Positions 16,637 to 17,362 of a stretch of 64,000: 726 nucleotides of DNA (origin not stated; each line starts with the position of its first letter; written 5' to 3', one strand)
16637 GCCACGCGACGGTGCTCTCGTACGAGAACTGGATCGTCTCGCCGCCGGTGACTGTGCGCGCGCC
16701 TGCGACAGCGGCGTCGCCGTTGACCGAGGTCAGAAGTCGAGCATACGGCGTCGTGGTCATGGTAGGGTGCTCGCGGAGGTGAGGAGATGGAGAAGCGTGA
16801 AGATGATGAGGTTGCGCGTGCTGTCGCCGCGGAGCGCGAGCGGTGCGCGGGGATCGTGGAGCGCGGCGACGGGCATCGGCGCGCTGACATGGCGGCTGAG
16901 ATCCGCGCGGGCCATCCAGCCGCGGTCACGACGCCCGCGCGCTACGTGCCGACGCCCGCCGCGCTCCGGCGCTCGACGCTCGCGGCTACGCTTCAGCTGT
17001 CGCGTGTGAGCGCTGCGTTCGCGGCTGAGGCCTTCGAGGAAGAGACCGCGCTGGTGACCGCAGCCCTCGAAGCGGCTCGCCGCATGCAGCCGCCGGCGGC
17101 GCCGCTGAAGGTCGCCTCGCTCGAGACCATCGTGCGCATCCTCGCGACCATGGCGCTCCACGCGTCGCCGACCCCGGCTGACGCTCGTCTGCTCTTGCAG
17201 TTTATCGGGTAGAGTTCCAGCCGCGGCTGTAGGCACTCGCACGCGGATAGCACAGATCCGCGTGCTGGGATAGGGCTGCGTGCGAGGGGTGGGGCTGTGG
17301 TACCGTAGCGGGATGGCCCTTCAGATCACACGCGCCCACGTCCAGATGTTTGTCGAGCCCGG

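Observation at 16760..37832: Tail operon interleaved with about ten antisense genes, several as operator-promoter-RBS cassettes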

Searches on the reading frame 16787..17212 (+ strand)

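Call 6: search_protein_families(library=pfam, proteins=[window:16787-17212:+], max_evalue=0.1)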
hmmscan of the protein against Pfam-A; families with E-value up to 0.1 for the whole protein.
window:16787-17212:+ (141 aa): 0 families

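Call 19: search_protein_families(library=phrogs, proteins=[window:16787-17212:+], max_evalue=0.05)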
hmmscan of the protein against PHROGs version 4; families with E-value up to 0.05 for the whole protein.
window:16787-17212:+ (141 aa): 1 family
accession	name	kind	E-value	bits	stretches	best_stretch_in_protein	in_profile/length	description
phrog_6382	-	unknown function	0.013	16.2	1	2-39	90-127/201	-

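Call 42: search_protein_families(library=padloc, proteins=[window:16787-17212:+], max_evalue=0.05)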
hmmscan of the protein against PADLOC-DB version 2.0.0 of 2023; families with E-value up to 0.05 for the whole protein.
window:16787-17212:+ (141 aa): 0 families
